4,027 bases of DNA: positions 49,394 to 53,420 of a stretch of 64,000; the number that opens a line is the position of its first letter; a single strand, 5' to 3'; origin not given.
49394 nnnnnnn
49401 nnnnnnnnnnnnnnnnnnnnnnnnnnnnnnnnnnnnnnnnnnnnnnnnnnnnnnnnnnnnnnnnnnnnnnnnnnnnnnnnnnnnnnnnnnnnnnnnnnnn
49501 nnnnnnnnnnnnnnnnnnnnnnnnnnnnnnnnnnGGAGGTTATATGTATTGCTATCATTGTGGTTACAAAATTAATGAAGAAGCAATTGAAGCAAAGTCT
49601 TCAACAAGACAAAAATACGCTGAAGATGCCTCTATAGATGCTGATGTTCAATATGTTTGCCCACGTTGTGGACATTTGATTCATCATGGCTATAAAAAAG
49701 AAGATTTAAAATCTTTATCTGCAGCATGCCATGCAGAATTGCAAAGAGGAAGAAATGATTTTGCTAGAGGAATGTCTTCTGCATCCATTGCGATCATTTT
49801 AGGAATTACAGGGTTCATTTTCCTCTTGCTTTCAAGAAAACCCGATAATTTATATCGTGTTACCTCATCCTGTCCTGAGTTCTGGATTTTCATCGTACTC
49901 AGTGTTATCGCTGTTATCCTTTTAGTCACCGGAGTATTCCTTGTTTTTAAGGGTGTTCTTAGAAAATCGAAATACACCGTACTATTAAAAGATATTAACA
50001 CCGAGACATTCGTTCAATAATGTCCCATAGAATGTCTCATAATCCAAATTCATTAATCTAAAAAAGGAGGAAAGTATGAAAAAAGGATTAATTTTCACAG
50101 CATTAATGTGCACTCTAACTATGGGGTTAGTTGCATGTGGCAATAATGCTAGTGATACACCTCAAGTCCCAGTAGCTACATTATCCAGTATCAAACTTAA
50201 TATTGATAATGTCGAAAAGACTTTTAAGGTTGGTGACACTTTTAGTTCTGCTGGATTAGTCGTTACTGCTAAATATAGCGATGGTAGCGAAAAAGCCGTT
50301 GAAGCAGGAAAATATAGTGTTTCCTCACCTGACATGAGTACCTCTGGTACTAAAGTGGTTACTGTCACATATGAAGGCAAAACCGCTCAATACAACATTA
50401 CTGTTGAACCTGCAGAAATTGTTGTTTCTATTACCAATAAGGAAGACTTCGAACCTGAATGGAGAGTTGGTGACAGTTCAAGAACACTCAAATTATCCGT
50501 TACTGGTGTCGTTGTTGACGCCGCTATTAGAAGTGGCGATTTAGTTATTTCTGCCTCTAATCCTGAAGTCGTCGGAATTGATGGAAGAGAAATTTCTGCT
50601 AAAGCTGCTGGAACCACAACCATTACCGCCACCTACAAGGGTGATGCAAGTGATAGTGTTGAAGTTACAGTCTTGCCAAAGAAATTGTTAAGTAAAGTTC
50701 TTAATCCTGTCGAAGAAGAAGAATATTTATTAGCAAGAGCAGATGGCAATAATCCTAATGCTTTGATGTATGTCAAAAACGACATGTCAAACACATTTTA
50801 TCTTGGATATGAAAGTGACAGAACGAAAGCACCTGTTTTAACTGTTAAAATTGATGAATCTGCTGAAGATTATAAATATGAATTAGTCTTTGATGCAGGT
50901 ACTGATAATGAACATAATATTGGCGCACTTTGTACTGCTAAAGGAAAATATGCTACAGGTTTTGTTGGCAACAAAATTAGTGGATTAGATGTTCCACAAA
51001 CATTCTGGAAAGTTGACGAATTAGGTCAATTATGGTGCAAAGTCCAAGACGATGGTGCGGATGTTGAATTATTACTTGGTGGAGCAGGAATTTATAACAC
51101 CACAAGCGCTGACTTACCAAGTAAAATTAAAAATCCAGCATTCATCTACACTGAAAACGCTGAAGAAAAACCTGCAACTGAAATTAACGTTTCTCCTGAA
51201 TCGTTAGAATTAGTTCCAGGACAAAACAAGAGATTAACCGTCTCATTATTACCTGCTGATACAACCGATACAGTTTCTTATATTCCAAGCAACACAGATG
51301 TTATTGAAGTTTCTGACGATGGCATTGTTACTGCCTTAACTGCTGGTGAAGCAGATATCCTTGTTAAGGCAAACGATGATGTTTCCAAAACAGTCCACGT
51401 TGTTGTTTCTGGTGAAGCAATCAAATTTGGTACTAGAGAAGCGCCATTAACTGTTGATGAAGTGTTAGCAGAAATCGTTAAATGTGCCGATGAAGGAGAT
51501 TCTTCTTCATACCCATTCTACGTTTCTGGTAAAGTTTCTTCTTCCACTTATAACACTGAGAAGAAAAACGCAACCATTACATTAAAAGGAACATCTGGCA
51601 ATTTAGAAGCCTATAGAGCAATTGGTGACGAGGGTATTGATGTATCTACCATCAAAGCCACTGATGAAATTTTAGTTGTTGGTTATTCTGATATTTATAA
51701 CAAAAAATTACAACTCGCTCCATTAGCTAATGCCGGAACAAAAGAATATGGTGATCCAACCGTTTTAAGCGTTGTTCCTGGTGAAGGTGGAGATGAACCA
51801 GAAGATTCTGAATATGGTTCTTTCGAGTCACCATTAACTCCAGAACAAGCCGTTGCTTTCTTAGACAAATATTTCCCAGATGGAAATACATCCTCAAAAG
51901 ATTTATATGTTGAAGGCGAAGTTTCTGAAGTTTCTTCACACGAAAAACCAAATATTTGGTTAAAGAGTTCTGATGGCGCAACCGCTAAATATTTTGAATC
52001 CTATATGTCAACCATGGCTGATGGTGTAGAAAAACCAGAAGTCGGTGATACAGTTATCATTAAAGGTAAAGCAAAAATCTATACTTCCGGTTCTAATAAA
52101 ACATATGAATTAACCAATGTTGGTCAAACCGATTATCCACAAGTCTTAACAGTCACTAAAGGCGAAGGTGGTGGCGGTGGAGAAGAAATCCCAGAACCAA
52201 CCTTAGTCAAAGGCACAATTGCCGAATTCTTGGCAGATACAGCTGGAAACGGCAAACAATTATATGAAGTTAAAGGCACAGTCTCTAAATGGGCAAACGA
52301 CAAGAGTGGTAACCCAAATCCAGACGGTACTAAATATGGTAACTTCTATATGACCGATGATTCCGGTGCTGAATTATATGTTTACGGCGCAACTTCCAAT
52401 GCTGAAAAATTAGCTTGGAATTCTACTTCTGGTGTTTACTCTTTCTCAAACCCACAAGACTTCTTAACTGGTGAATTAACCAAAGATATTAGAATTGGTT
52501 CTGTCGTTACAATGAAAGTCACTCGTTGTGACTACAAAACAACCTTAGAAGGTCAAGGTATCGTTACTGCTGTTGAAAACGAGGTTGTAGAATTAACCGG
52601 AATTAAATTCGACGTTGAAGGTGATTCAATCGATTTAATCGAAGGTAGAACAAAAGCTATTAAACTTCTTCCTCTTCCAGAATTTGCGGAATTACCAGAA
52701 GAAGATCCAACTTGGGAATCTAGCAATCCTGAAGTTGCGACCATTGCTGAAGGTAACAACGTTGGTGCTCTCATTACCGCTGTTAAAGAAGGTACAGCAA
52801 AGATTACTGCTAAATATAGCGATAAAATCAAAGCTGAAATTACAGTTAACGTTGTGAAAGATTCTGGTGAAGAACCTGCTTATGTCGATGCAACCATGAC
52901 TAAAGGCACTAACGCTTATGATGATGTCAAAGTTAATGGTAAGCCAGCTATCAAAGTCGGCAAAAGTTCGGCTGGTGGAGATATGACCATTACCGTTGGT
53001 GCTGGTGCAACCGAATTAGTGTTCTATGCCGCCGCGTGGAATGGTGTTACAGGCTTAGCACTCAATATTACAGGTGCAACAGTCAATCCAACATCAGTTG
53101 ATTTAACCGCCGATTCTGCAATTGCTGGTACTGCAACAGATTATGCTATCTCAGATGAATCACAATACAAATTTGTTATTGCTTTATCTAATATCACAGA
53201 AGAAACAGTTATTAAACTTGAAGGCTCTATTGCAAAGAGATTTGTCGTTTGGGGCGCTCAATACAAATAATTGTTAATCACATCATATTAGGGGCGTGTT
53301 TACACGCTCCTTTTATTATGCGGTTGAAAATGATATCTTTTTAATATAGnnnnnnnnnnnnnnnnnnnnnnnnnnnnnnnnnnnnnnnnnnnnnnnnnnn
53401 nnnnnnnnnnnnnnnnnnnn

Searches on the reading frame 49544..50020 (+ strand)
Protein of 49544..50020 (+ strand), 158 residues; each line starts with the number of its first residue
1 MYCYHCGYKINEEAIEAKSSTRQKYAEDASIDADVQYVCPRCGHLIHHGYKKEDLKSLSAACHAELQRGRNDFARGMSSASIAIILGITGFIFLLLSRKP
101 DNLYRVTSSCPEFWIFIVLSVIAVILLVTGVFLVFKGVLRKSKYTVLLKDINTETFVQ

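Call 3: search_protein_families(library=pfam, proteins=[window:49544-50020:+], max_evalue=0.01)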
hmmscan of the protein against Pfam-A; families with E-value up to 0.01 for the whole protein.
window:49544-50020:+ (158 aa): 3 families
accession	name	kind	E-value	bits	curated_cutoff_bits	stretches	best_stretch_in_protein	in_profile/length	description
PF08271.17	Zn_Ribbon_TF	-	0.0019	18.1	29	0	36-46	19-29/43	TFIIB zinc-binding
PF07332.16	Phage_holin_3_6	-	0.0058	17.1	28.4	1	63-143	23-96/116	Putative Actinobacterial Holin-X, holin superfamily III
PF13240.11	Zn_Ribbon_1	-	0.0064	16.7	25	0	2-13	1-12/23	zinc-ribbon domain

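Call 4: search_protein_families(library=ncbifam, proteins=[window:49544-50020:+], max_evalue=0.01)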
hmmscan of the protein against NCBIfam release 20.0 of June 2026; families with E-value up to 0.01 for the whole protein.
window:49544-50020:+ (158 aa): 4 families
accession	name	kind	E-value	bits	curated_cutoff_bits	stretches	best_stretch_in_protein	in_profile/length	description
NF047912.1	ECs_2282_CxxC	subfamily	0.0051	16.7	37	0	26-49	17-40/60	ECs_2282 family putative zinc-binding protein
NF047765.1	LIC_13387_fam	subfamily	0.007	16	33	1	67-131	50-115/131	LIC_13387 family protein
NF038087.1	arch_ser_synth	exception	0.0091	15.6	240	0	111-157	79-127/216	archaetidylserine synthase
NF038216.1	ABZJ_00895_fam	subfamily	0.0092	15.9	33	0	70-135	63-126/134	ABZJ_00895 family protein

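Call 51: search_protein_families(library=pfam, proteins=[window:49544-50020:+], max_evalue=5)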
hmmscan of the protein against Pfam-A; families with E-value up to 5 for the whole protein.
window:49544-50020:+ (158 aa): 22 families
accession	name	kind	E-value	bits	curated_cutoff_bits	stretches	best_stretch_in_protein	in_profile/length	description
PF08271.17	Zn_Ribbon_TF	-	0.0019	18.1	29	1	36-46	19-29/43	TFIIB zinc-binding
PF07332.16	Phage_holin_3_6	-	0.0058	17.1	28.4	1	63-143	23-96/116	Putative Actinobacterial Holin-X, holin superfamily III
PF13240.11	Zn_Ribbon_1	-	0.0064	16.7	25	1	2-13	1-12/23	zinc-ribbon domain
PF05876.18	GpA_ATPase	-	0.017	15.2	25.6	1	3-55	197-242/247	Phage terminase large subunit gpA, ATPase domain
PF12773.13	DZR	-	0.045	14.4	27.3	1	2-48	14-36/45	Double zinc ribbon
PF01699.29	Na_Ca_ex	-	0.056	13.8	24.9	1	69-139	62-137/151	Sodium/calcium exchanger protein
PF18439.7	zf_UBZ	-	0.063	13.4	25.6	1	36-47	2-13/32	Ubiquitin-Binding Zinc Finger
PF14149.11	YhfH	-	0.068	13.5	27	1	3-14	16-27/37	YhfH-like protein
PF10122.14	Zn_ribbon_Com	-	0.082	12.8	22.9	1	34-47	21-35/52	Mu-like prophage protein Com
PF10058.14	Zn_ribbon_10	-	0.088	13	24.2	1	33-45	41-53/54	ER junction formation factor lunapark, zinc ribbon finger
PF11177.13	DUF2964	-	0.11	13.2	24.2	0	77-96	37-56/62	Protein of unknown function (DUF2964)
PF13828.11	DUF4190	-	0.15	12.3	35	1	70-96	36-61/62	Domain of unknown function (DUF4190)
PF25017.1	zf-C2HC_3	-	0.18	12.2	24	1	20-47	8-34/47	C2HC zinc finger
PF20990.2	DUF2207_C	-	0.21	11.7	33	1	80-141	142-191/247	Predicted membrane protein (DUF2207) C-terminal domain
PF14369.11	Zn_ribbon_19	-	0.33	11.6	30.8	0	34-43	21-28/35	zinc-ribbon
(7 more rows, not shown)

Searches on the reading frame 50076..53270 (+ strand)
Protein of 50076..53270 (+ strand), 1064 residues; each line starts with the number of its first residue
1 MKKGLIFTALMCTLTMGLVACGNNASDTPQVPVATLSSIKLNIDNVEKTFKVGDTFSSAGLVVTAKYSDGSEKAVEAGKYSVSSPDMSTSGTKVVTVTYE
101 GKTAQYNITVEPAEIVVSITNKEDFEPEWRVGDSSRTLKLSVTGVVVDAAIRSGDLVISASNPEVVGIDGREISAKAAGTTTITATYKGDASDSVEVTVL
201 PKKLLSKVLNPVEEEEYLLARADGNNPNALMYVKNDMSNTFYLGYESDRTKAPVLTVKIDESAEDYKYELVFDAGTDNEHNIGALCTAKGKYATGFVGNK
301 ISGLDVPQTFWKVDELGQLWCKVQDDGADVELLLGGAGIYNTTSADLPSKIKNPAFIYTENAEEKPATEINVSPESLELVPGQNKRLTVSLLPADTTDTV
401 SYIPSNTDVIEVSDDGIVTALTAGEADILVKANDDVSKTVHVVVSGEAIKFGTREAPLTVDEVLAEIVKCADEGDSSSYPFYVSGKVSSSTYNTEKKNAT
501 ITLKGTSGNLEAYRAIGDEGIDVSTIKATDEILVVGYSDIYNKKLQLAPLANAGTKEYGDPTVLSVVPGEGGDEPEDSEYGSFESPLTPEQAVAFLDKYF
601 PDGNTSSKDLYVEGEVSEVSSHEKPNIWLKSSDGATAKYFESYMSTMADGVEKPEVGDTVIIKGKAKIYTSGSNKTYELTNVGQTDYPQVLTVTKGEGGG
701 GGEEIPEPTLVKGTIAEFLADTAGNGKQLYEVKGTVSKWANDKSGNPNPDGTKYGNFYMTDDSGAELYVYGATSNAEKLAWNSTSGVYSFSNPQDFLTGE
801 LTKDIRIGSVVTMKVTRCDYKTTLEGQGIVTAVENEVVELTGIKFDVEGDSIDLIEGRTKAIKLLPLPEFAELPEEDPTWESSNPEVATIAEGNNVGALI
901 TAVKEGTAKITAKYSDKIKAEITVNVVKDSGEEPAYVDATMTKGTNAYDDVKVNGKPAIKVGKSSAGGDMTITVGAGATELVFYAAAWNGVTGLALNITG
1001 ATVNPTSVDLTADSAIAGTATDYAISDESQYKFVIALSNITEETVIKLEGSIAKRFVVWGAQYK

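Call 3: search_protein_families(library=pfam, proteins=[window:50076-53270:+], max_evalue=0.01)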
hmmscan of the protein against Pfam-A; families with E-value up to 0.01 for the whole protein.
window:50076-53270:+ (1064 aa): 5 families
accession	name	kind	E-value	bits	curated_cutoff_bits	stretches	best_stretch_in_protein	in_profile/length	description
PF02368.24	Big_2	-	2.8e-15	56.5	22.8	2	367-440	2-75/79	Bacterial Ig-like domain (group 2)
PF07523.18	Big_3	-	1.8e-11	44.5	21.2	1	48-110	6-68/68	Bacterial Ig-like domain (group 3)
PF13742.12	tRNA_anti_2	-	1.8e-05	25.3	27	1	608-673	20-85/95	OB-fold nucleic acid binding domain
PF22359.2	Big-like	-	0.00016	22.3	27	1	879-917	4-38/48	Bacterial Ig-like domain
PF01336.31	tRNA_anti-codon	-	0.0058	17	27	0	647-679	38-67/75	OB-fold nucleic acid binding domain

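Call 4: search_protein_families(library=ncbifam, proteins=[window:50076-53270:+], max_evalue=0.01)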
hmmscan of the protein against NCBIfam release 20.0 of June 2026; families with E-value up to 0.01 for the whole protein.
window:50076-53270:+ (1064 aa): 2 families
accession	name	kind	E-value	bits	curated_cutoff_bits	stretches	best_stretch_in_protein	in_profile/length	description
TIGR00237.1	xseA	equivalog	0.00049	19.4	180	1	607-674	18-85/389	exodeoxyribonuclease VII large subunit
NF000984.0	PRK00103.1-1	equivalog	0.0046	16.8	242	0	297-337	66-106/156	23S rRNA (pseudouridine(1915)-N(3))-methyltransferase RlmH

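Call 53: search_solved_structures(query=window:50076-53267:+, max_evalue=1)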
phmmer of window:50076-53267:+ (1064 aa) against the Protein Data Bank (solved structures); distinct sequences matched with E-value up to 1: 6.
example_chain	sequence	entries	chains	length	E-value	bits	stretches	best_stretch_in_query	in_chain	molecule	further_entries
9ifo_A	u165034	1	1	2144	2.6e-05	25.6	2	367-434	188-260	Teneurin-Like Protein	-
9pt5_A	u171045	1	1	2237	3.5e-05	25.2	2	367-434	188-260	Teneurin-like protein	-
4fd0_A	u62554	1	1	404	0.00088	20.5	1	26-116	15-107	Leucine rich hypothetical protein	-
4fdw_A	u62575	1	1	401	0.0022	19.2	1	36-116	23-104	leucine rich hypothetical protein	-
6n1a_A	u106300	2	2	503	0.0063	17.7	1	370-444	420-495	Carbohydrate-binding protein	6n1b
4hhu_A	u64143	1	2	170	0.093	13.8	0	891-927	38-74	OR280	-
